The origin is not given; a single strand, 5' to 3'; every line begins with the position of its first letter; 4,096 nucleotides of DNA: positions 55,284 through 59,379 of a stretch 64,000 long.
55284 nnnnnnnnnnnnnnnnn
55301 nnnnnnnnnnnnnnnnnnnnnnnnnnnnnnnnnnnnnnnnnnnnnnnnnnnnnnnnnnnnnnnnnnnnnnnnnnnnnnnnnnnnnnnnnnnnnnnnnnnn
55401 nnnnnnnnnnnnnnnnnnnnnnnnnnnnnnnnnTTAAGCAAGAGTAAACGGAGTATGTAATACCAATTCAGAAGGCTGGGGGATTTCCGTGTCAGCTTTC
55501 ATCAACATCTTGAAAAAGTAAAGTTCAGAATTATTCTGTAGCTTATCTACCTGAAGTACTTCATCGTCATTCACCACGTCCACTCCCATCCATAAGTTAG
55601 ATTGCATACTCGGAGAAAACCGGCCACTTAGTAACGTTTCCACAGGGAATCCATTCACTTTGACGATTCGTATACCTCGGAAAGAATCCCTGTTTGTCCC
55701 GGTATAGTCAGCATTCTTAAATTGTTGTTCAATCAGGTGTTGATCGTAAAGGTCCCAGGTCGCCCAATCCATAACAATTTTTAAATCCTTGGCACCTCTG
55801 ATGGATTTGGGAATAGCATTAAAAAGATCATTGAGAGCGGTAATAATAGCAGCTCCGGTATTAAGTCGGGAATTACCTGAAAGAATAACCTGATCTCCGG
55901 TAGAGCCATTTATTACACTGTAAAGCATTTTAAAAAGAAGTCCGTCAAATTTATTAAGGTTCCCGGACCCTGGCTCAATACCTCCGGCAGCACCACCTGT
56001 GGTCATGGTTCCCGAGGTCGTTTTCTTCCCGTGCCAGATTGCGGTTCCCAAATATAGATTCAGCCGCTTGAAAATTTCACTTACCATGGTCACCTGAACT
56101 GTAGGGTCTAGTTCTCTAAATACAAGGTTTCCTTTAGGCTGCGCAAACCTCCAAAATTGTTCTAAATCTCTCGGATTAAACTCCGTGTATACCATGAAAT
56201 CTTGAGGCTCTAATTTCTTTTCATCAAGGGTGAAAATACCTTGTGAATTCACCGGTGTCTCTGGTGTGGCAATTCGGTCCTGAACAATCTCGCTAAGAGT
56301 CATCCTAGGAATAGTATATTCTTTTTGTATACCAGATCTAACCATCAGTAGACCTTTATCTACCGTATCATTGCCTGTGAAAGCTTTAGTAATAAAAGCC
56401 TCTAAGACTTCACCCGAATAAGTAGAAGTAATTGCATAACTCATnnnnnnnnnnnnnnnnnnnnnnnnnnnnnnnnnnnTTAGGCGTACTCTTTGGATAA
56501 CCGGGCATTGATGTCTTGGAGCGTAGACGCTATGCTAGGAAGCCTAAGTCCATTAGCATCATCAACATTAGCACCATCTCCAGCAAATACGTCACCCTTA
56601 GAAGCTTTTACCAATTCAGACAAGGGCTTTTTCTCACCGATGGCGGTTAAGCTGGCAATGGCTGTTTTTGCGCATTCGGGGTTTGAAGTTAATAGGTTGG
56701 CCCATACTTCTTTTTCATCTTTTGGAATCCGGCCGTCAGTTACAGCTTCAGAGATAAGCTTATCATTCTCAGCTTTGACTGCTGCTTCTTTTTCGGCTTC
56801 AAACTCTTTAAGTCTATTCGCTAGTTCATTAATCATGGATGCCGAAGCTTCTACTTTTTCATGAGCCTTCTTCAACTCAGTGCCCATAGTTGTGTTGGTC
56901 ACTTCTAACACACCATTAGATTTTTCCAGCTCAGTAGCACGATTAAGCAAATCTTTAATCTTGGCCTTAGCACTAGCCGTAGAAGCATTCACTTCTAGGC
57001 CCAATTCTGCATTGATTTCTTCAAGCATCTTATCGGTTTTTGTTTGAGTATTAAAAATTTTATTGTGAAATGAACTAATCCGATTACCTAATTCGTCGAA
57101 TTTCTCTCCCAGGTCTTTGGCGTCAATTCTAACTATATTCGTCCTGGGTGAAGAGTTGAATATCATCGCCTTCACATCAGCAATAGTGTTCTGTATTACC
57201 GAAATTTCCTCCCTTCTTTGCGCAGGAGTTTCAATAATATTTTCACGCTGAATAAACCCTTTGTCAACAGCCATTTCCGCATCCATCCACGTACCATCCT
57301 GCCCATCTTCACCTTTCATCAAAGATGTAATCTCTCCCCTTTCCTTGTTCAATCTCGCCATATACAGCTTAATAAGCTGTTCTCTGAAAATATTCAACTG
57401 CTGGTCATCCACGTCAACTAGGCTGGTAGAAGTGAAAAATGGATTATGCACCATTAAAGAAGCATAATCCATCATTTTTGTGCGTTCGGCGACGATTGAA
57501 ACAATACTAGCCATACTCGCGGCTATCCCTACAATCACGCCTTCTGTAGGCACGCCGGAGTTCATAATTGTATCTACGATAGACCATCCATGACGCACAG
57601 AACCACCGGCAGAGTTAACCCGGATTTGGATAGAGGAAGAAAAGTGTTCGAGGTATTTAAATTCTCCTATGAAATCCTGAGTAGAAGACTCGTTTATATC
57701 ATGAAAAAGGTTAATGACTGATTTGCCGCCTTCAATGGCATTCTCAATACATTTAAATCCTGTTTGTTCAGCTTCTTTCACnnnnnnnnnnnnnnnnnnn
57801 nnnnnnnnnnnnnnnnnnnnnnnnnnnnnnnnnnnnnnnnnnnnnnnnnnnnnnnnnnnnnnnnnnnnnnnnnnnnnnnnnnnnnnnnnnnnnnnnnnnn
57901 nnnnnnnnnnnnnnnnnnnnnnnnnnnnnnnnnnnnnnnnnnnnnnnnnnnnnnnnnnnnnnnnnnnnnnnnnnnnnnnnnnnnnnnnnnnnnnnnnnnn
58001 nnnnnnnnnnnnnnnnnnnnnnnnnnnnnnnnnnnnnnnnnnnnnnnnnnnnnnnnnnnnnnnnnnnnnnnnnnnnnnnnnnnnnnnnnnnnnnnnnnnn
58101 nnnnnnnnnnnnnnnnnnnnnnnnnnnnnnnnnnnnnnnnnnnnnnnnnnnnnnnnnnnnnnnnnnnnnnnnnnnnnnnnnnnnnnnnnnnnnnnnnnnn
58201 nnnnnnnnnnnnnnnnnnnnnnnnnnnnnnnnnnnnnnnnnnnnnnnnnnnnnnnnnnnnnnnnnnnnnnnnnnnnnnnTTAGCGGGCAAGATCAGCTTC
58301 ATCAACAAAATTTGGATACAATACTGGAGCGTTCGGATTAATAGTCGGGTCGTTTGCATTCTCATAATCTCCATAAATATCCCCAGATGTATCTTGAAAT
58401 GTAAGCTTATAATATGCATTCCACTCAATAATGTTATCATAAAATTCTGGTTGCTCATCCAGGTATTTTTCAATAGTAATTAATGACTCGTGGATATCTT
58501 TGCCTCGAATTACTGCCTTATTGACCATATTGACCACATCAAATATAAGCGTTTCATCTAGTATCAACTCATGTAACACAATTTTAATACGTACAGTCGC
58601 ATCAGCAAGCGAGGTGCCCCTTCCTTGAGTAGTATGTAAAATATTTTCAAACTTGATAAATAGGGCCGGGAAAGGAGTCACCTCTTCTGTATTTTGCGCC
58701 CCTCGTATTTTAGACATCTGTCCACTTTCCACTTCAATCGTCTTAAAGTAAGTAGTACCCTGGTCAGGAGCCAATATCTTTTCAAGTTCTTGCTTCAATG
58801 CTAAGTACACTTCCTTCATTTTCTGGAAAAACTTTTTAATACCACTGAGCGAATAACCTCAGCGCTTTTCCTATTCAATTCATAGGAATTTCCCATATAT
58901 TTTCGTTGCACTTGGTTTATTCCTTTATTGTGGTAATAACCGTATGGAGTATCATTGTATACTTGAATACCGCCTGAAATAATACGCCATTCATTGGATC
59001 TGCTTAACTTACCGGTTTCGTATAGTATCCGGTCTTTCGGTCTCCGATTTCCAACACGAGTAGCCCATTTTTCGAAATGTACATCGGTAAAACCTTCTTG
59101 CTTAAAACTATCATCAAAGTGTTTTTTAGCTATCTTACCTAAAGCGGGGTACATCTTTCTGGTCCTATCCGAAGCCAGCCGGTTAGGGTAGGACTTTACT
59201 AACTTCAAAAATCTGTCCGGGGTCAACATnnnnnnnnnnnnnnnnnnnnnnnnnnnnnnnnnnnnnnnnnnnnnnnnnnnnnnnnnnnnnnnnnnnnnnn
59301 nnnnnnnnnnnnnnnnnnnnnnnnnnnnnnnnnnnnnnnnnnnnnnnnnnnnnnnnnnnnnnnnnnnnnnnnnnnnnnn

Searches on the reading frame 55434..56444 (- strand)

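Call 8: search_protein_families(library=phrogs, proteins=[window:55434-56444:-], max_evalue=0.001)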
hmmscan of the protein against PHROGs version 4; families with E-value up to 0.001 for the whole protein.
window:55434-56444:- (336 aa): 3 families
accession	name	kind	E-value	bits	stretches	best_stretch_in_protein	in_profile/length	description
phrog_11320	-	unknown function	3.4e-68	230.9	1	5-331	7-305/324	-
phrog_267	-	head and packaging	0.00011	22.4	0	189-268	178-253/410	major head protein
phrog_20525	-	head and packaging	0.00063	19.8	0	18-125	13-117/328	virion structural protein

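Call 22: search_protein_families(library=pfam, proteins=[window:55434-56444:-], max_evalue=0.01)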
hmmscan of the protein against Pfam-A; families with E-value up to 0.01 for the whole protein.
window:55434-56444:- (336 aa): 0 families

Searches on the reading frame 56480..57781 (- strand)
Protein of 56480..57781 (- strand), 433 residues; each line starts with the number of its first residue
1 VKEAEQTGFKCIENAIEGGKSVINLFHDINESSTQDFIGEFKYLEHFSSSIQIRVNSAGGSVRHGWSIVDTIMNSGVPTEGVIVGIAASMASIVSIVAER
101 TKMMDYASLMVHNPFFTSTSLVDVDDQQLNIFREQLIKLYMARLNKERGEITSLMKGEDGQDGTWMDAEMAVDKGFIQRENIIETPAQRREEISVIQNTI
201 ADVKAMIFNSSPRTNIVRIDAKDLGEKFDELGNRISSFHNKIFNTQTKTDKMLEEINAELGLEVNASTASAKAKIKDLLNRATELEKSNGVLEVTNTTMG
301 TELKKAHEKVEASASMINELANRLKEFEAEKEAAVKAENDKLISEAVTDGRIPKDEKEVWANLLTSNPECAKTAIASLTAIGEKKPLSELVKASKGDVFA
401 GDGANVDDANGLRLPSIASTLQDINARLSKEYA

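Call 8: search_protein_families(library=phrogs, proteins=[window:56480-57781:-], max_evalue=0.001)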
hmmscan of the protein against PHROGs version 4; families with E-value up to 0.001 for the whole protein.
window:56480-57781:- (433 aa): 11 families
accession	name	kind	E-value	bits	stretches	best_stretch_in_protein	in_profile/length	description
phrog_2976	-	head and packaging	3.5e-40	139.9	1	10-380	9-358/394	head maturation protease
phrog_94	-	head and packaging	2.9e-25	90.8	1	9-345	71-430/622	head maturation protease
phrog_3348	-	unknown function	6.2e-21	76.1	1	34-343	53-362/386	-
phrog_133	-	head and packaging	7.3e-21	75.4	1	33-349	34-326/668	head maturation protease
phrog_1684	-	head and packaging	6.3e-17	63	1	49-190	73-212/284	head maturation protease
phrog_1827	-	other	4.1e-10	40.3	1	33-159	35-165/202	ATP-dependent protease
phrog_3894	-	head and packaging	5.8e-10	40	1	271-408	318-447/458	head maturation protease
phrog_328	-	head and packaging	2e-09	38.5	1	244-388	168-299/339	head maturation protease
phrog_13984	-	unknown function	5.6e-07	30.7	1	35-108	48-120/123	-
phrog_20705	-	head and packaging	1.2e-05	24.8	1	50-290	212-453/690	virion structural protein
phrog_11321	-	unknown function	0.00015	22.3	0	280-384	169-272/327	-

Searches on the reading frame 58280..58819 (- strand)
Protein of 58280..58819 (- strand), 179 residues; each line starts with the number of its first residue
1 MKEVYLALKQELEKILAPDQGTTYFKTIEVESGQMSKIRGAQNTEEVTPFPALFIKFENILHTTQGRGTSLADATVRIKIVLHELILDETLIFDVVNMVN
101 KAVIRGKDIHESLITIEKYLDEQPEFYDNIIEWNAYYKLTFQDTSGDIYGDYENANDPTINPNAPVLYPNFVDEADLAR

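Call 8: search_protein_families(library=phrogs, proteins=[window:58280-58819:-], max_evalue=0.001)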
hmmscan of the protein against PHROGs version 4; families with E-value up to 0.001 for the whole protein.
window:58280-58819:- (179 aa): 1 family
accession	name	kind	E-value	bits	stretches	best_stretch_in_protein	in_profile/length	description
phrog_6911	-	unknown function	5.7e-06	27.2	1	1-83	1-73/148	-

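Call 22: search_protein_families(library=pfam, proteins=[window:58280-58819:-], max_evalue=0.01)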
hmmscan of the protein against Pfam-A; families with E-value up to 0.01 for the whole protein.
window:58280-58819:- (179 aa): 0 families

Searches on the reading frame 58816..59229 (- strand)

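Call 8: search_protein_families(library=phrogs, proteins=[window:58816-59229:-], max_evalue=0.001)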
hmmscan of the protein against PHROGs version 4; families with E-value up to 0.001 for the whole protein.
window:58816-59229:- (137 aa): 1 family
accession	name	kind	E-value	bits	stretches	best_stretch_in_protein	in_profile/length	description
phrog_26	-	connector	2.7e-06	28.1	1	16-119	99-215/321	tail completion or Neck1 protein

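Call 22: search_protein_families(library=pfam, proteins=[window:58816-59229:-], max_evalue=0.01)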
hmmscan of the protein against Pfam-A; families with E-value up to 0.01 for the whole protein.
window:58816-59229:- (137 aa): 0 families
